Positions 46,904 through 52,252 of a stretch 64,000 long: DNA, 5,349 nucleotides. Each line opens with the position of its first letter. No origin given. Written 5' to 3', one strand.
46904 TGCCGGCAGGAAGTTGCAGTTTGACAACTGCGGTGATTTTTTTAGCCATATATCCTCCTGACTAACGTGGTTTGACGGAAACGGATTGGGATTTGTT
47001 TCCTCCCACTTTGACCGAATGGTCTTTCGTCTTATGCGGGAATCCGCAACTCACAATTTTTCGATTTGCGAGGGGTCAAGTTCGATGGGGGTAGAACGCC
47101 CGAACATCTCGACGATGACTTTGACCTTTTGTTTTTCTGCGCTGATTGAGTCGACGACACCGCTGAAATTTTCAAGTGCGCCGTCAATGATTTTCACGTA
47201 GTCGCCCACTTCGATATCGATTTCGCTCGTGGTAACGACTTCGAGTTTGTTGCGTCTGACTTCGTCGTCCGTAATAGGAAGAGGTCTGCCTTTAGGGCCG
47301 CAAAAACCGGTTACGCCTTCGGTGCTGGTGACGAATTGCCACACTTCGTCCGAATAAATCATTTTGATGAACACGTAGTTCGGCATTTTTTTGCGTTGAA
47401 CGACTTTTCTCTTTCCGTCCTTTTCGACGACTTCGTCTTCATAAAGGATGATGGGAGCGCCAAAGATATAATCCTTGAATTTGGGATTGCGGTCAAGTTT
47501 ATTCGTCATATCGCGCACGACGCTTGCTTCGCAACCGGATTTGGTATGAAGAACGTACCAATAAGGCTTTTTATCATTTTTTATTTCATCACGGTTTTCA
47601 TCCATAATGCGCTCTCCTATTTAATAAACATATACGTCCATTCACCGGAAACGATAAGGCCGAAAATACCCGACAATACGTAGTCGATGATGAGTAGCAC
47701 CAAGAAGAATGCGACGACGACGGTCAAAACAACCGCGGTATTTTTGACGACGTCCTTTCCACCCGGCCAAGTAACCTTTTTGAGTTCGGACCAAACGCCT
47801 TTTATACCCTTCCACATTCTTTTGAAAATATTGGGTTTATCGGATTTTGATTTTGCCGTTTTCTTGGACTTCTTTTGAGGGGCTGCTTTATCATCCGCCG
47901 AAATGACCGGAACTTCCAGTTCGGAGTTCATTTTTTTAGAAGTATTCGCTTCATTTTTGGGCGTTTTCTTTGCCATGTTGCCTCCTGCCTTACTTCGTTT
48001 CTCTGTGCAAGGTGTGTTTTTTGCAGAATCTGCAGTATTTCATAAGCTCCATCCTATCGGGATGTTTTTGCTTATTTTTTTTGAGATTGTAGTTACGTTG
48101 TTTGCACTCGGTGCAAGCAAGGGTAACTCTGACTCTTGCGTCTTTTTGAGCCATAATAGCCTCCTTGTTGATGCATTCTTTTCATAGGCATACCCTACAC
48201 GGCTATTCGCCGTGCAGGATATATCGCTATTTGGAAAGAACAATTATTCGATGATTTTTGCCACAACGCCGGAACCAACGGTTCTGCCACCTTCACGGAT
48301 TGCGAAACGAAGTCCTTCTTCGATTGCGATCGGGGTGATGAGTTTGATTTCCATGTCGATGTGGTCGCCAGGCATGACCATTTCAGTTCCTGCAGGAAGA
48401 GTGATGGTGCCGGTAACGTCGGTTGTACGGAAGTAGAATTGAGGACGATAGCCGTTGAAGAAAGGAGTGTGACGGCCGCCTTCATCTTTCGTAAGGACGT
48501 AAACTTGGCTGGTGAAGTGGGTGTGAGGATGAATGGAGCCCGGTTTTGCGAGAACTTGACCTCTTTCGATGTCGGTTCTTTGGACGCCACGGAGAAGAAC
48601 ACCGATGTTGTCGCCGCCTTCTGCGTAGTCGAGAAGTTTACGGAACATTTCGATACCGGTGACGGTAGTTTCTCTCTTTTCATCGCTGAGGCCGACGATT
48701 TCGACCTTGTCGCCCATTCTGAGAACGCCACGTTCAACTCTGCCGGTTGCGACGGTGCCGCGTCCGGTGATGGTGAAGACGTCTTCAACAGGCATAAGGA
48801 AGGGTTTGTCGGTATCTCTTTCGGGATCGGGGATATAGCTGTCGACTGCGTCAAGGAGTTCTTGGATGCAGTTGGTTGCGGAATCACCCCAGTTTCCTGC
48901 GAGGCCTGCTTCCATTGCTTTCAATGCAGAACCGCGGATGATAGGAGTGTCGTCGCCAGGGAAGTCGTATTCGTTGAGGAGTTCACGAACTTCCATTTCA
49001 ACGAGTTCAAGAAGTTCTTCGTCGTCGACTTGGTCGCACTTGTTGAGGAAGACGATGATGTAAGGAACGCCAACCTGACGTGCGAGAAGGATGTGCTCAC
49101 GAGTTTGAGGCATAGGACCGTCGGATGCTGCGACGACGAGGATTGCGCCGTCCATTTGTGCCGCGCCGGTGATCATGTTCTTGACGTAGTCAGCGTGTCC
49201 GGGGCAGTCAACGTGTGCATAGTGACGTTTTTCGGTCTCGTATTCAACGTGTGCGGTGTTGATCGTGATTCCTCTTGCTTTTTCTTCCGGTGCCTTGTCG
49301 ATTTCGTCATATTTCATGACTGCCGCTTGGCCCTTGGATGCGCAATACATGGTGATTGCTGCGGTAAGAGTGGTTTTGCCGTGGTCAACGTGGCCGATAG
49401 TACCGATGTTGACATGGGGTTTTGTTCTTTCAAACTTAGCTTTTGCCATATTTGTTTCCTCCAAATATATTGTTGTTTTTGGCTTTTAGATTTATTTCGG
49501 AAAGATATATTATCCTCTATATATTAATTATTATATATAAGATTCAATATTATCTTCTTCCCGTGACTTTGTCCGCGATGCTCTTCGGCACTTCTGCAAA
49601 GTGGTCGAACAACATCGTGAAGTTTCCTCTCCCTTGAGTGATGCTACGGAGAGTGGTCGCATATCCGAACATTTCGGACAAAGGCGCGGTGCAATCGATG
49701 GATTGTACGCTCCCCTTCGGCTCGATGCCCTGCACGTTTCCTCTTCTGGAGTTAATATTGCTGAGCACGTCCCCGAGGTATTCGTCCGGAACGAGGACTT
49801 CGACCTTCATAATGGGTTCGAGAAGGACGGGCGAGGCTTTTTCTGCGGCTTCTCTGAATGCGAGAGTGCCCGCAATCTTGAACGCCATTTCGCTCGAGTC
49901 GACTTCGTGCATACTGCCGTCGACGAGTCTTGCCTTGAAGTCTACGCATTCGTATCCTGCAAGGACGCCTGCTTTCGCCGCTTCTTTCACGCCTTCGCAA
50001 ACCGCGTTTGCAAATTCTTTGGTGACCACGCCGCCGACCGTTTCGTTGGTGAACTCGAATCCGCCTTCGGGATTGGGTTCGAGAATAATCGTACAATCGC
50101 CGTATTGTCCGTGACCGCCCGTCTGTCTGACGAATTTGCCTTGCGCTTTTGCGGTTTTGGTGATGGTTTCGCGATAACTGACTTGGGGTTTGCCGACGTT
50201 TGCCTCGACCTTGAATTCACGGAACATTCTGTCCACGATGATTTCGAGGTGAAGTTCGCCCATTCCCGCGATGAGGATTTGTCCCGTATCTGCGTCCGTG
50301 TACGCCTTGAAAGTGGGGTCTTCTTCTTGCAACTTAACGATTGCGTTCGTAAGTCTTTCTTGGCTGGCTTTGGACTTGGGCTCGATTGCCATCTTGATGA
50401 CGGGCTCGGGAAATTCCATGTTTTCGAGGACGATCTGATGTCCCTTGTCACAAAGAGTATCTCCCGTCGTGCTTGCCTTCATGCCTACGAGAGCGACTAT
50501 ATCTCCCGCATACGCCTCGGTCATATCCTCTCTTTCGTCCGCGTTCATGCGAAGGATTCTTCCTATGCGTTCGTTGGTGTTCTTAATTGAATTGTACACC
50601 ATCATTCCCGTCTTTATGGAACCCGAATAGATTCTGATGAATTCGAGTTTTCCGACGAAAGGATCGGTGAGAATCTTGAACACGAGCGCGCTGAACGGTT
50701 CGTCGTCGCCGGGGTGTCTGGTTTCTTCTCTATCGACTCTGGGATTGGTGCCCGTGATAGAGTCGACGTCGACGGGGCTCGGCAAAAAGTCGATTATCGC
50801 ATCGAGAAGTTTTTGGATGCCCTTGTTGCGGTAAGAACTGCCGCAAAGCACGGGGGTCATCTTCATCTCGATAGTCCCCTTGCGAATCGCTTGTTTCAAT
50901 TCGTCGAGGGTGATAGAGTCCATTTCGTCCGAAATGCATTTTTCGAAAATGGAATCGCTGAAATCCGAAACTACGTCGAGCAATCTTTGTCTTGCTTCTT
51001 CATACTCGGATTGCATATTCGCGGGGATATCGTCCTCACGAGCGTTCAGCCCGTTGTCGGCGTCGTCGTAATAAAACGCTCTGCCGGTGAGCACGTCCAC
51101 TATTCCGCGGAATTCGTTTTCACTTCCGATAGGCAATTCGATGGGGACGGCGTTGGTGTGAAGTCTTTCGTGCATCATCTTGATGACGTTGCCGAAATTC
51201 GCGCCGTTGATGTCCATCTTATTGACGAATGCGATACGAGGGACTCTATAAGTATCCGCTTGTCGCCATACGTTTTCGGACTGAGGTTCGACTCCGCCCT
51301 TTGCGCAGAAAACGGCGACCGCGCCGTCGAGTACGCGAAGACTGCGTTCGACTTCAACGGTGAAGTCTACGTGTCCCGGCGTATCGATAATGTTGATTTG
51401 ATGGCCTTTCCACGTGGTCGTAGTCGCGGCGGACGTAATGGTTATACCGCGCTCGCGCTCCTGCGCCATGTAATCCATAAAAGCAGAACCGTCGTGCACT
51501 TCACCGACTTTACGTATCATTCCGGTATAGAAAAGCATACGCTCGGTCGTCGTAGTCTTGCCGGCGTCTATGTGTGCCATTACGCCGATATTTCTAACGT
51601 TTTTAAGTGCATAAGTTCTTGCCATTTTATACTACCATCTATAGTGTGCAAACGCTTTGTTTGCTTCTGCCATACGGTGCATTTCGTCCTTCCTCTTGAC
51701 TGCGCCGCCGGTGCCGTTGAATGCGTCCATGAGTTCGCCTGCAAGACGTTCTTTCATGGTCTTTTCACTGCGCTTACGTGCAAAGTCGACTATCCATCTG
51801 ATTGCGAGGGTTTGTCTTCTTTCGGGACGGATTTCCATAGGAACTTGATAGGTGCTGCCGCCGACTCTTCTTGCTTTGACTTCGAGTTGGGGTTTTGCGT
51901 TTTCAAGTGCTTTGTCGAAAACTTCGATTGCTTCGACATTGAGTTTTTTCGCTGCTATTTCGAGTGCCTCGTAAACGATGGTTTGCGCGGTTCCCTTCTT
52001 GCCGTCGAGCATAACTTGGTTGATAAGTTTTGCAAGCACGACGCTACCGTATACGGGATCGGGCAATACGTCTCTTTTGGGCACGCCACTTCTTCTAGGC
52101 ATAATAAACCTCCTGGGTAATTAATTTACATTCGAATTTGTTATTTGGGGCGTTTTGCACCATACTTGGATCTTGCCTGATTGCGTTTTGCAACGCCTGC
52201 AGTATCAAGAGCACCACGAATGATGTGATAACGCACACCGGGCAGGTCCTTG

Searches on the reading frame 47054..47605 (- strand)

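Call 95: search_protein_families(library=pfam, proteins=[window:47054-47605:-], max_evalue=1e-8)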
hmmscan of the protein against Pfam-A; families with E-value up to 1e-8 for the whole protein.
window:47054-47605:- (184 aa): 1 family
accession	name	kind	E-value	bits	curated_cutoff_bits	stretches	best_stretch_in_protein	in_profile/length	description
PF02357.24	NusG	-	3.8e-20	72.6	22.2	1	15-118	2-91/93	Transcription termination factor nusG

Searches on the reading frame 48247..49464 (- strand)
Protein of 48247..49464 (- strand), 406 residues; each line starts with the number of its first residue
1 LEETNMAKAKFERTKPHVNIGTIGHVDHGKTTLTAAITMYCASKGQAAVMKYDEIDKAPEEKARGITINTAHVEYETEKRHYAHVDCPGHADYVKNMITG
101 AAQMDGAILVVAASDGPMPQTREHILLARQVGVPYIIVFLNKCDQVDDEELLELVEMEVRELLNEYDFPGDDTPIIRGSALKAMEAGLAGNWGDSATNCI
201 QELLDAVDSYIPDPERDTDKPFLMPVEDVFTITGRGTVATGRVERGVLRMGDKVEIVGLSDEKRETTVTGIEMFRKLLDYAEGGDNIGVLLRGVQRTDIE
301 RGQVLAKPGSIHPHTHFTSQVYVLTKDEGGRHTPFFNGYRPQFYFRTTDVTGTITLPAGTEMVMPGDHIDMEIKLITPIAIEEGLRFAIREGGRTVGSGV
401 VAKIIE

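Call 95: search_protein_families(library=pfam, proteins=[window:48247-49464:-], max_evalue=1e-8)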
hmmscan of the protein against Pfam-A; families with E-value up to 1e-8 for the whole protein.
window:48247-49464:- (406 aa): 3 families
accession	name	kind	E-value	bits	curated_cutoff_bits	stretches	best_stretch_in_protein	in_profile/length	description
PF00009.33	GTP_EFTU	-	9.5e-69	231.2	26.5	1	15-212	1-187/188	Elongation factor Tu GTP binding domain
PF03143.23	GTP_EFTU_D3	-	1.3e-38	132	27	1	310-404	1-105/106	Elongation factor Tu C-terminal domain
PF03144.31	GTP_EFTU_D2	-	4.8e-20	72.2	30.3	1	236-306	1-73/73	Elongation factor Tu domain 2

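Call 101: list_cluster_members(proteins=[window:48247-49464:-, window:49553-51625:-, window:62535-63710:-])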
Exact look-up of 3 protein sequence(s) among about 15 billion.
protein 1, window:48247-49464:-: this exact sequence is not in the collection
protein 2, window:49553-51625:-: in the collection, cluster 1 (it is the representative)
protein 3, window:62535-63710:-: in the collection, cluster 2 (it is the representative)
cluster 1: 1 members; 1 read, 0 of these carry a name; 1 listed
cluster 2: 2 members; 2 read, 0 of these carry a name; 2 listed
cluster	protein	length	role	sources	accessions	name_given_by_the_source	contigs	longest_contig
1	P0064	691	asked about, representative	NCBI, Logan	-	-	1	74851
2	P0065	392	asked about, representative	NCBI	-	-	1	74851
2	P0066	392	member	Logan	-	-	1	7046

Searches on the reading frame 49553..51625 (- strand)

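Call 95: search_protein_families(library=pfam, proteins=[window:49553-51625:-], max_evalue=1e-8)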
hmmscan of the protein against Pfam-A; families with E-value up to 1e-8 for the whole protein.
window:49553-51625:- (691 aa): 6 families
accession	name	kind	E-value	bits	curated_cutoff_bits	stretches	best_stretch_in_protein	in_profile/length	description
PF00009.33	GTP_EFTU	-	4.5e-64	216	26.5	1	8-283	1-188/188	Elongation factor Tu GTP binding domain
PF03764.24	EFG_IV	-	2.4e-43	147.2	24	1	480-598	1-121/121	Elongation factor G, domain IV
PF00679.30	EFG_C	-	1.5e-30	105.4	27.9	1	600-686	1-88/89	Elongation factor G C-terminus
PF14492.12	EFG_III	-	2.1e-30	105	27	1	405-479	1-75/75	Elongation Factor G, domain III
PF22042.2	EF-G_D2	-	7.5e-19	68.1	27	1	310-393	1-83/84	Elongation factor G domain 2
PF03144.31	GTP_EFTU_D2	-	1.4e-16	61.1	30.3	1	327-392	3-73/73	Elongation factor Tu domain 2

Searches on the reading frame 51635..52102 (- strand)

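Call 95: search_protein_families(library=pfam, proteins=[window:51635-52102:-], max_evalue=1e-8)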
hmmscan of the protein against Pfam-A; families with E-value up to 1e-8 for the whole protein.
window:51635-52102:- (156 aa): 1 family
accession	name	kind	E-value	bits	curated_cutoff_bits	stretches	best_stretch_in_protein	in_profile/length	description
PF00177.27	Ribosomal_S7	-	6.8e-66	220.9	24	1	2-149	1-148/148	Ribosomal protein S7p/S5e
